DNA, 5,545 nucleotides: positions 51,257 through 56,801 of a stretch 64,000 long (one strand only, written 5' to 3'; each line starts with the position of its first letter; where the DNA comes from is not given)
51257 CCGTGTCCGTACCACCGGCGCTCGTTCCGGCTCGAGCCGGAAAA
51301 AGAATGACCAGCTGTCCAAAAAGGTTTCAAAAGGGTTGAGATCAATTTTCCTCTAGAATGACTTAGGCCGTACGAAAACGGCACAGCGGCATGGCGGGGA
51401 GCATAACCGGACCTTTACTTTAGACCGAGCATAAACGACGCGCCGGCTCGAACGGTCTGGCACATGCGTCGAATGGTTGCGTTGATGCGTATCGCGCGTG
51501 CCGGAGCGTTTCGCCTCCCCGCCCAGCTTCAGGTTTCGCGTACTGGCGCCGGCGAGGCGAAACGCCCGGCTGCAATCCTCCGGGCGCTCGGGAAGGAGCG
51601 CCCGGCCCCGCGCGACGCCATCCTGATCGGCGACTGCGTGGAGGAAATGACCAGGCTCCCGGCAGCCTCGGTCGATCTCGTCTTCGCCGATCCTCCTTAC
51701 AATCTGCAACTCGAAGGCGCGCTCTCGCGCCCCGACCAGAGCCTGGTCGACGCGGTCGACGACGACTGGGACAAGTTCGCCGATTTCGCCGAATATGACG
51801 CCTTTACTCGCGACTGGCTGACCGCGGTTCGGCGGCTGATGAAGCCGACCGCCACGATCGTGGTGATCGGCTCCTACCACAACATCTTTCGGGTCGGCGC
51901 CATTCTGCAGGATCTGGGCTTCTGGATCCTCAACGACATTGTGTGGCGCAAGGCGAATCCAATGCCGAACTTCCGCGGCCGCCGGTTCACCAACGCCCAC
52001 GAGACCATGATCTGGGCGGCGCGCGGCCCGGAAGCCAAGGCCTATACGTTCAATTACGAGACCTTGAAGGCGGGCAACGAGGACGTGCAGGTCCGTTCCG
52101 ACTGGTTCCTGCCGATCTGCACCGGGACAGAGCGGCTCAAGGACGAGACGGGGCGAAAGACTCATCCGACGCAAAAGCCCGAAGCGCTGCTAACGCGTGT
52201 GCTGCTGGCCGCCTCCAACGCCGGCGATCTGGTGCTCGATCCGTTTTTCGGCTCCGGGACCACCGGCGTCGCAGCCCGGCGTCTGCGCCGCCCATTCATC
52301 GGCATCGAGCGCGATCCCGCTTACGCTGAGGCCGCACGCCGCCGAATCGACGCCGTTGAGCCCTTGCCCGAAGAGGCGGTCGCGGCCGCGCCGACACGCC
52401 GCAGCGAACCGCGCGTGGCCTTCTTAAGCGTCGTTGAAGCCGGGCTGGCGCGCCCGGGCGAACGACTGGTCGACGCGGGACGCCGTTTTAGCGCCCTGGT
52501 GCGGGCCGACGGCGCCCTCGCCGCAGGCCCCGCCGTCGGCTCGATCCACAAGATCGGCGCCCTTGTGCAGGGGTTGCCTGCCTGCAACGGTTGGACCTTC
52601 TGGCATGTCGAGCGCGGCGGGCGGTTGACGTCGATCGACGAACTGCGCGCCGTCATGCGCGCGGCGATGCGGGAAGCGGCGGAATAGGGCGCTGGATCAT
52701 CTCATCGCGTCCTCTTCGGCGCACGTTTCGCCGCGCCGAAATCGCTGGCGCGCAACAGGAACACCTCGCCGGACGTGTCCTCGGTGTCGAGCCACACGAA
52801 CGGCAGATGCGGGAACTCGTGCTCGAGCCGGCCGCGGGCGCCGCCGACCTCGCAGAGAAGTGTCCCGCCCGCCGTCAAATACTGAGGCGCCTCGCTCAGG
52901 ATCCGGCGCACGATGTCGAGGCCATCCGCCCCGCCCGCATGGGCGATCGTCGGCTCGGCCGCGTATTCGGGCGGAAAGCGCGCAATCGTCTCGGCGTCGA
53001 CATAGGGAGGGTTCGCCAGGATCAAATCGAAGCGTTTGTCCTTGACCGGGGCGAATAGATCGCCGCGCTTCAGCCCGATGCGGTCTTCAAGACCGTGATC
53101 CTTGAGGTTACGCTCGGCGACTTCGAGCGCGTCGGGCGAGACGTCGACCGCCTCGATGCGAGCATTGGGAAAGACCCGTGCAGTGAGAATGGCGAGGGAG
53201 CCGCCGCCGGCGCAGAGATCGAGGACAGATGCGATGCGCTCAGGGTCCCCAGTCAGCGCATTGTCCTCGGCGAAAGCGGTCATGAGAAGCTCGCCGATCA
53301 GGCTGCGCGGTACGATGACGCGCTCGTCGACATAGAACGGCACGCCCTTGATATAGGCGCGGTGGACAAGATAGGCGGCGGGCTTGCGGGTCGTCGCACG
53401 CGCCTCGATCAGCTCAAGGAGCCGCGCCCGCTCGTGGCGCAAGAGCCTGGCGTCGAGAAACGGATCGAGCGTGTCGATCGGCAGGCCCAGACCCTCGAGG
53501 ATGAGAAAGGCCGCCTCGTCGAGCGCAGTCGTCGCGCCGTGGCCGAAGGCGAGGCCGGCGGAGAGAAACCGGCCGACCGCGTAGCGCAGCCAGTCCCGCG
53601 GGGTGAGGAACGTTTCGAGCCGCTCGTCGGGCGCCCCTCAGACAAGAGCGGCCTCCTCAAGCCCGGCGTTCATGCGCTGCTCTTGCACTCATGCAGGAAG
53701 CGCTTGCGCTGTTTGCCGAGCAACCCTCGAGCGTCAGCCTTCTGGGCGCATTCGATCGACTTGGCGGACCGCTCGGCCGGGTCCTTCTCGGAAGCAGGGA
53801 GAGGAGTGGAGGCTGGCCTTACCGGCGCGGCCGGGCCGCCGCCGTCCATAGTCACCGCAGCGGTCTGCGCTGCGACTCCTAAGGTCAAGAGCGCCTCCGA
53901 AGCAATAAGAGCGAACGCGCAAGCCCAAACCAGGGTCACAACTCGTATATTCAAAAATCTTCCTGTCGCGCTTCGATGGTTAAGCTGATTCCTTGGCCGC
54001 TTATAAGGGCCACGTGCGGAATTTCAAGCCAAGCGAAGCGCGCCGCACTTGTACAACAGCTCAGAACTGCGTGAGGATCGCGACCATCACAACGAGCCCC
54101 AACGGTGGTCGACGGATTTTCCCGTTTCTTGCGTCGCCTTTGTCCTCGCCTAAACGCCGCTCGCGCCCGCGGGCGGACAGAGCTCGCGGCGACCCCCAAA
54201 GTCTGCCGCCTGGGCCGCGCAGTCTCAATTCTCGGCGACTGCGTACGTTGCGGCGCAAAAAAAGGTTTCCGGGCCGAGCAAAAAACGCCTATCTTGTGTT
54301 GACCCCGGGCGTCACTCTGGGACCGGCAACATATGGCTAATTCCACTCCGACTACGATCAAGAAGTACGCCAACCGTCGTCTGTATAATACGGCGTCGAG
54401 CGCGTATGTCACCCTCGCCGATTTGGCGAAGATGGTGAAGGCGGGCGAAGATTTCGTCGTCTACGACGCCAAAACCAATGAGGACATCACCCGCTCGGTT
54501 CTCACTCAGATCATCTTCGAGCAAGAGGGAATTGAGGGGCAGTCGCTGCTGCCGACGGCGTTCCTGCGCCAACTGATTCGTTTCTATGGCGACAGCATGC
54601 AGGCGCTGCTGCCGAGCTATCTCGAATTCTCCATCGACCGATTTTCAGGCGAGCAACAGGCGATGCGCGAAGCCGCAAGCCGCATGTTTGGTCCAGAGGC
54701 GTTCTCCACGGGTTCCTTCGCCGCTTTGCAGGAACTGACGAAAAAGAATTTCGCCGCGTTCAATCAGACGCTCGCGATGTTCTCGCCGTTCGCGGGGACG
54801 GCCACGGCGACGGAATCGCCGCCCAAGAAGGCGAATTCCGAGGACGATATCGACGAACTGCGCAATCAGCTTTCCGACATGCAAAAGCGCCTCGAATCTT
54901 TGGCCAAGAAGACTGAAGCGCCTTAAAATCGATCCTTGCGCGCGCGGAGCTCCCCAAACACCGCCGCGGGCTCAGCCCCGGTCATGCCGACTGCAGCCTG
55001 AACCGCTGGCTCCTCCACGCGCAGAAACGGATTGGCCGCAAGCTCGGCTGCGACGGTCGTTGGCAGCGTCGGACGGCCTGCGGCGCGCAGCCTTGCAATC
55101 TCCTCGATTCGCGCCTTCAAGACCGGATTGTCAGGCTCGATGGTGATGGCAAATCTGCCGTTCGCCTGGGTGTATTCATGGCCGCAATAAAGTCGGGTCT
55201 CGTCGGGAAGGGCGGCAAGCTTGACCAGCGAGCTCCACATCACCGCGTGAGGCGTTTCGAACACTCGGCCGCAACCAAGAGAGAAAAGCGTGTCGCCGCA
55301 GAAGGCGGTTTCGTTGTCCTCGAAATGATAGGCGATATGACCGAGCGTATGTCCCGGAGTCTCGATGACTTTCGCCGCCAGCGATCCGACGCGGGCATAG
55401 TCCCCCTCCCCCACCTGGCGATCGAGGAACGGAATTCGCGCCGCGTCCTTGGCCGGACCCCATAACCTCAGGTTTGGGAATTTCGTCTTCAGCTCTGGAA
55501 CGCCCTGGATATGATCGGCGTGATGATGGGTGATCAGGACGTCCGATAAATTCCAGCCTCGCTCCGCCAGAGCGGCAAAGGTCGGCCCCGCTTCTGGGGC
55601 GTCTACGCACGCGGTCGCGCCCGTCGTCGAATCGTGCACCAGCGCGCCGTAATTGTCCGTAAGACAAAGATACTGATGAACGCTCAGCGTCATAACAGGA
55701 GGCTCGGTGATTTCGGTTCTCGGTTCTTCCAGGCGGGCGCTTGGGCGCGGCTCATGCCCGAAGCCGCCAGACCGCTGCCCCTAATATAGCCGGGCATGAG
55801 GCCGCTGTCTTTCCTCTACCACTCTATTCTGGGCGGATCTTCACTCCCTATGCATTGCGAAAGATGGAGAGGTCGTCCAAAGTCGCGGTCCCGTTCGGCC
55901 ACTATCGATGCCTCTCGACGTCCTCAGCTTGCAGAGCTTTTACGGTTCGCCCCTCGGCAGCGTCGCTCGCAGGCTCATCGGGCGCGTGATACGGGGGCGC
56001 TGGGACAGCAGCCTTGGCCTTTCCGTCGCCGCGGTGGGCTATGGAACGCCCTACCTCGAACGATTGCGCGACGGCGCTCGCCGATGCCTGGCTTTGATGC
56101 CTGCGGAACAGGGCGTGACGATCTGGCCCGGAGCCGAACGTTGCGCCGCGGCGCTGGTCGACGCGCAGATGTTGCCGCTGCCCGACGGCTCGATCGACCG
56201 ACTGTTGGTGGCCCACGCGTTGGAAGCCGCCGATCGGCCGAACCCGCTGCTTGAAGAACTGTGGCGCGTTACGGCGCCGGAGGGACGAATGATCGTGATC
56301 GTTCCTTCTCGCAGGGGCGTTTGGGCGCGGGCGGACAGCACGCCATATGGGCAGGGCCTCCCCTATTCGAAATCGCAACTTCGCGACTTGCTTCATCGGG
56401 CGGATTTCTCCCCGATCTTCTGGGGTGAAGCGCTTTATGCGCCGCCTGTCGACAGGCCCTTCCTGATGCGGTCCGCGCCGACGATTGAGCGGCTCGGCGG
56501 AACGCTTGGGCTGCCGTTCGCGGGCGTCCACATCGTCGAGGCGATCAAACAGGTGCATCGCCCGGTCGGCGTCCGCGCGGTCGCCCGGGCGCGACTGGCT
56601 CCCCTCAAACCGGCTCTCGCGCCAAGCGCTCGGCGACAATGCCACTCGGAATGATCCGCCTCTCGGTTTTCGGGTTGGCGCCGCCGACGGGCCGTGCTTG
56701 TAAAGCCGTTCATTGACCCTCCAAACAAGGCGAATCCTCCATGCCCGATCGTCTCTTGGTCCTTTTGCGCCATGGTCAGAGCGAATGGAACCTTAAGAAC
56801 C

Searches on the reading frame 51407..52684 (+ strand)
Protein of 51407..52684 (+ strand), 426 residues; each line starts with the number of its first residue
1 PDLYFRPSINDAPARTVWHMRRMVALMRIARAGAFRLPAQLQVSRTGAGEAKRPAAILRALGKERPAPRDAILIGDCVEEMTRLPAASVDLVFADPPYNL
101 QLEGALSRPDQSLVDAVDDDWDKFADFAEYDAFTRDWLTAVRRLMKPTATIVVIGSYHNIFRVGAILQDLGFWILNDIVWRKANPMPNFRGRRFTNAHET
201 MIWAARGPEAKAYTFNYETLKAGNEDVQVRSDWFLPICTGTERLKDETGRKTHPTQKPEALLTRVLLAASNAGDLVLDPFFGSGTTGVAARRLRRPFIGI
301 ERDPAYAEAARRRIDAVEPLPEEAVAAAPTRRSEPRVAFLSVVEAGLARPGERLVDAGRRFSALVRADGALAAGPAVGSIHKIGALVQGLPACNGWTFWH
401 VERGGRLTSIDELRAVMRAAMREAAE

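Call 31: search_protein_families(library=pfam, proteins=[window:51407-52684:+])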
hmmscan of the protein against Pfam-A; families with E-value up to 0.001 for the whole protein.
window:51407-52684:+ (426 aa): 2 families
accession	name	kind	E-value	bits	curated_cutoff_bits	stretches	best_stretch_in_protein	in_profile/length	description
PF01555.25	N6_N4_Mtase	-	8.2e-62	209.5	26.7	1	89-311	1-220/221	DNA methylase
PF18755.6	RAMA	-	1.2e-17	64.2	35.2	1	322-421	4-105/107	Restriction Enzyme Adenine Methylase Associated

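Call 50: find_homologous_proteins(query=window:51464-52684:+, max_evalue=1e-100)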
Query window:51464-52684:+ (407 aa): 7969 proteins with E <= 1e-100 among 8000 candidates; the best 120 are listed.
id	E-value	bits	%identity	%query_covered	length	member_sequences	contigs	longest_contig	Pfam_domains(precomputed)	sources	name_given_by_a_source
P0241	5.7e-242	821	89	100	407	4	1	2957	PF18755.7,PF01555.25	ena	-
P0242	1.8e-239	812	90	100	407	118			PF18755.7,PF01555.25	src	-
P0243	8.9e-239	810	89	100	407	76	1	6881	PF18755.7,PF01555.25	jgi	jgi:modification methylase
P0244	2.2e-238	809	91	98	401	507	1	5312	PF18755.7,PF01555.25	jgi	jgi:modification methylase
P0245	2.5e-237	805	90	98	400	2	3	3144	PF18755.7,PF01555.25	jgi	jgi:modification methylase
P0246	3.5e-237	805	89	100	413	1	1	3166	PF18755.7,PF01555.25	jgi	jgi:modification methylase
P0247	3.7e-237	805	90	98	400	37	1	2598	PF18755.7,PF01555.25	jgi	-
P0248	5.4e-237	804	90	98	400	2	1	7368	PF18755.7,PF01555.25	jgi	jgi:modification methylase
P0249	6.1e-237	804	89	100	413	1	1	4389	PF18755.7,PF01555.25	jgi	jgi:modification methylase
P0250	6.6e-237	804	90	98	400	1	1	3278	PF18755.7,PF01555.25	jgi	jgi:modification methylase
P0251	2.3e-235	799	89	100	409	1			PF18755.7,PF01555.25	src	-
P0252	3.0e-235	799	88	100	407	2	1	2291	PF18755.7,PF01555.25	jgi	jgi:modification methylase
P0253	3.3e-235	798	90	98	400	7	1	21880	PF18755.7,PF01555.25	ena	-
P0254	3.5e-235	798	90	98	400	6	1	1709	PF18755.7,PF01555.25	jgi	-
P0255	5.5e-235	798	89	98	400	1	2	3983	PF18755.7,PF01555.25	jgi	jgi:modification methylase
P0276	4.5e-232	788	89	98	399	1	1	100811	PF18755.7,PF01555.25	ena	-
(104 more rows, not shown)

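Call 51: find_encoding_contigs(protein=P0276, flank=10000, max_places=3)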
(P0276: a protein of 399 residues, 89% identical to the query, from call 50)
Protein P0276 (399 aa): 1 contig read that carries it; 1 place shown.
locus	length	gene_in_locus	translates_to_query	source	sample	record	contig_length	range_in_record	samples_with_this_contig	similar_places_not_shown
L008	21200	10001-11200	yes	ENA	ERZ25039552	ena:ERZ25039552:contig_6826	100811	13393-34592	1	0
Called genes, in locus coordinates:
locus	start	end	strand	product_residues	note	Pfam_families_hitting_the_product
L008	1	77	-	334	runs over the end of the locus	PF00005:ABC_tran, PF02463:SMC_N (weak), PF13304:AAA_21 (weak), PF08352:oligo_HPY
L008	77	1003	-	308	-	PF12911:OppC_N, PF00528:BPD_transp_1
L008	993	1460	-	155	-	PF00528:BPD_transp_1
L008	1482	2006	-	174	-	PF19300:BPD_transp_1_N, PF00528:BPD_transp_1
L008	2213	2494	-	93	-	PF00496:SBP_bac_5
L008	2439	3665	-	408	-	PF00496:SBP_bac_5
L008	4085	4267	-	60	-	PF00589:Phage_integrase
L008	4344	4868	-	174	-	PF02899:Phage_int_SAM_1, PF00589:Phage_integrase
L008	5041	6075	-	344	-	PF05496:RuvB_N, PF06068:TIP49 (weak), PF01078:Mg_chelatase (faint), PF00004:AAA, PF07728:AAA_5 (weak), PF17864:AAA_lid_4, PF05491:WHD_RuvB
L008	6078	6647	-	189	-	-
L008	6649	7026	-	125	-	-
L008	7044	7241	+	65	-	-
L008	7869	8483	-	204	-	PF01330:RuvA_N, PF14520:HHH_5, PF07499:RuvA_C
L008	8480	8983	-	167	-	PF02075:RuvC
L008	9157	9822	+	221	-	PF01351:RNase_HII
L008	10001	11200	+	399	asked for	PF01555:N6_N4_Mtase, PF18755:RAMA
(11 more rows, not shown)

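Call 52: search_solved_structures(query=window:51464-52684:+, max_evalue=1e-20)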
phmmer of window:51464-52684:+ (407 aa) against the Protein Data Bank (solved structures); distinct sequences matched with E-value up to 1e-20: 6.
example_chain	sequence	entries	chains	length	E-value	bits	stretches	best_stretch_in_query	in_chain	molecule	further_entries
6pbd_A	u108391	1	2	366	2e-146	491.2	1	51-402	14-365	Modification methylase CcrMI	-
5hek_A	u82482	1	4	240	8.1e-29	104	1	69-296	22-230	Adenine specific DNA methyltransferase (DpnA)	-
5hfj_A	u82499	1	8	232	8.9e-29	103.8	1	69-296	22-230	Adenine specific DNA methyltransferase (DpnA)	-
8urk_A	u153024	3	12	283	5.3e-25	91.4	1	26-298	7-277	Methyltransferase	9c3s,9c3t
9c3u_A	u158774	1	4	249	1.8e-23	86.4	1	57-297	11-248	Methyltransferase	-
1g60_A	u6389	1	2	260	1.3e-22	83.5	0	221-292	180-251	Adenine-specific Methyltransferase MboIIA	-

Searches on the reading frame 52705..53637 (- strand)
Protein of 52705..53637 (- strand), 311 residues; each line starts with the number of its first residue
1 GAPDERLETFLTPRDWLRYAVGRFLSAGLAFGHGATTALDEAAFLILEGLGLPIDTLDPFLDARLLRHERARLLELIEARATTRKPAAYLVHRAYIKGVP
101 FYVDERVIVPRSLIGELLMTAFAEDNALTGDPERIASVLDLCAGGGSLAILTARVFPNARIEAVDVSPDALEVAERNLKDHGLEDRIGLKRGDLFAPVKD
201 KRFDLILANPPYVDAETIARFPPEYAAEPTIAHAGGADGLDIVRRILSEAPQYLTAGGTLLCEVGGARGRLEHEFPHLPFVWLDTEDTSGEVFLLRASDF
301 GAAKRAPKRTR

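Call 31: search_protein_families(library=pfam, proteins=[window:52705-53637:-])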
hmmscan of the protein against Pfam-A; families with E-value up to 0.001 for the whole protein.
window:52705-53637:- (311 aa): 13 families
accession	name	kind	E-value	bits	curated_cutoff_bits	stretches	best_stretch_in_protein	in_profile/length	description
PF05175.20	MTS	-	3.3e-19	69.6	23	1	136-216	33-112/170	Methyltransferase small domain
PF13847.12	Methyltransf_31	-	5.8e-12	45.9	27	1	137-216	6-82/145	Methyltransferase domain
PF13649.12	Methyltransf_25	-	1.4e-10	42.1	27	1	138-209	1-71/97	Methyltransferase domain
PF09445.16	Methyltransf_15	-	1.1e-07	32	22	1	137-211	3-80/165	RNA cap guanine-N2 methyltransferase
PF06325.19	PrmA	-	1.6e-06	28.3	22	1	136-209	163-233/296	Ribosomal protein L11 methyltransferase (PrmA)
PF08241.18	Methyltransf_11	-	2.1e-06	28.7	21.2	1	139-209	1-67/95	Methyltransferase domain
PF08242.18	Methyltransf_12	-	2.2e-06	28.7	30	1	139-209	1-72/98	Methyltransferase domain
PF13489.12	Methyltransf_23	-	3.4e-05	24.1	27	1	132-209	20-88/164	Methyltransferase domain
PF03602.21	Cons_hypoth95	-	0.0001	22.5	24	1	136-218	43-129/182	Conserved hypothetical protein 95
PF02475.24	TRM5-TYW2_MTfase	-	0.00014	22.3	28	1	137-212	39-114/164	TRM5/TYW2 methyltransferase domain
PF01170.24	UPF0020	-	0.00019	21.6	22.3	1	157-213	75-132/197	RMKL-like, methyltransferase domain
PF01209.24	Ubie_methyltran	-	0.00026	20.9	20.1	1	134-204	47-118/233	ubiE/COQ5 methyltransferase family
PF02384.22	N6_Mtase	-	0.00042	20.2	20.4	1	131-215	43-138/311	N-6 DNA Methylase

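Call 72: search_protein_families(library=ncbifam, proteins=[window:52705-53637:-])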
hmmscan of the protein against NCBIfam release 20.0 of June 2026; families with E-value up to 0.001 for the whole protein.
window:52705-53637:- (311 aa): 34 families (the best 25 are shown)
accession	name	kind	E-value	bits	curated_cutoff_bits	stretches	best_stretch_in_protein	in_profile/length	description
TIGR03533.1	L3_gln_methyl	equivalog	3.5e-106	354.7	229.7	1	12-296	3-283/284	50S ribosomal protein L3 N(5)-glutamine methyltransferase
TIGR00536.1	hemK_fam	subfamily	3.1e-54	184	115.5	1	37-288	22-268/286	HemK family protein methyltransferase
TIGR03534.1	RF_mod_PrmC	equivalog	3.4e-45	154.5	199.1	1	45-267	5-222/253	peptide chain release factor N(5)-glutamine methyltransferase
TIGR03704.1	PrmC_rel_meth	equivalog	8.6e-33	113.8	248.8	1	71-266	28-218/251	putative protein N(5)-glutamine methyltransferase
NF011529.0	PRK14968.1-3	equivalog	1.7e-20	73.3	162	1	136-260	36-152/198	putative methyltransferase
NF002421.0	PRK01544.1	equivalog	5.2e-19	68.3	567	1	133-265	137-270/524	bifunctional peptide chain release factor N(5)-glutamine methyltransferase PrmC/tRNA (guanosine(46)-N7)-methyltransferase TrmB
TIGR00537.1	hemK_rel_arch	hypoth_equivalog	7.4e-15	55.1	87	1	137-259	22-135/179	HemK2/MTQ2 family protein methyltransferase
NF011530.0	PRK14968.1-4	equivalog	3.3e-14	52.7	243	1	136-264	41-157/202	putative methyltransferase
NF007023.0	PRK09489.1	equivalog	3.7e-10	39.5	295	1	135-215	197-274/342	16S rRNA (guanine(1207)-N(2))-methyltransferase RsmC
NF011527.0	PRK14968.1-1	equivalog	7.6e-10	38.8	242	1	132-262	32-149/192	putative methyltransferase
NF047853.1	tRm6a37MtseTrmN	equivalog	5.7e-09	36.1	350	1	135-216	44-128/244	tRNA(1)(Val) (adenine(37)-N(6))-methyltransferase TrmN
NF043040.1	corrin_prot_MT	hypoth_equivalog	2.4e-07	30.4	180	1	136-207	43-115/216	corrinoid protein-associated methyltransferase CpaM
TIGR02469.1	CbiT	equivalog_domain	5.8e-07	29.8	78.3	1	136-195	21-79/124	precorrin-6Y C5,15-methyltransferase (decarboxylating) subunit CbiT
NF001790.0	PRK00517.3-3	equivalog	1.2e-06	28.1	269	1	127-228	115-214/262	50S ribosomal protein L11 methyltransferase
NF001244.0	PRK00216.1-5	equivalog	1.4e-06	27.8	216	1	136-206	50-122/236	bifunctional demethylmenaquinone methyltransferase/2-methoxy-6-polyprenyl-1,4-benzoquinol methylase UbiE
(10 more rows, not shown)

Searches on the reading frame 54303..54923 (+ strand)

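Call 31: search_protein_families(library=pfam, proteins=[window:54303-54923:+])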
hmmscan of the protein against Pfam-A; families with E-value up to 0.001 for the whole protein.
window:54303-54923:+ (207 aa): 2 families
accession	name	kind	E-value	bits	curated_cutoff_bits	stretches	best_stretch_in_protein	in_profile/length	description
PF07879.16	PHB_acc_N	-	1.4e-29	102.4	25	1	18-75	1-58/61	PHB/PHA accumulation regulator DNA-binding domain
PF05233.18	PHB_acc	-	2.7e-16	59.8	27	1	83-122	1-40/40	PHB accumulation regulatory domain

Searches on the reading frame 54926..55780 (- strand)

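Call 31: search_protein_families(library=pfam, proteins=[window:54926-55780:-])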
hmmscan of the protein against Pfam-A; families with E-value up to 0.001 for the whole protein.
window:54926-55780:- (285 aa): 3 families
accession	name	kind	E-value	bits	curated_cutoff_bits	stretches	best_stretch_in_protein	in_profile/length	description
PF16123.11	HAGH_C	-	2.7e-27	95.4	25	1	202-285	1-83/83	Hydroxyacylglutathione hydrolase C-terminus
PF00753.33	Lactamase_B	-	2e-19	70.8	22.7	1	69-201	35-196/196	Metallo-beta-lactamase superfamily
PF12706.13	Lactamase_B_2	-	0.00018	21.6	27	1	79-111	32-65/200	Beta-lactamase superfamily domain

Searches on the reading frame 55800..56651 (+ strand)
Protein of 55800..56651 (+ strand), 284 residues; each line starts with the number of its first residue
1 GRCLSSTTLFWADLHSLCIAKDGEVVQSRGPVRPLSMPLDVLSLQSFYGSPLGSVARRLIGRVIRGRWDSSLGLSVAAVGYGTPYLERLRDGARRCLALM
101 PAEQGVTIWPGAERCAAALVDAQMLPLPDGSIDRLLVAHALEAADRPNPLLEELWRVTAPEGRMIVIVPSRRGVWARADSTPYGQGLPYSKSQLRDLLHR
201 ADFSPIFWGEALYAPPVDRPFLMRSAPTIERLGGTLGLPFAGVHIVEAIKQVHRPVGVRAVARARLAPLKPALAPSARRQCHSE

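Call 31: search_protein_families(library=pfam, proteins=[window:55800-56651:+])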
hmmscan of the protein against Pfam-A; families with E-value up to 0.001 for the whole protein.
window:55800-56651:+ (284 aa): 1 family
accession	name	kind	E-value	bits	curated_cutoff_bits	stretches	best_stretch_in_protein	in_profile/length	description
PF08241.18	Methyltransf_11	-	4.7e-08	34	21.2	1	94-166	19-95/95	Methyltransferase domain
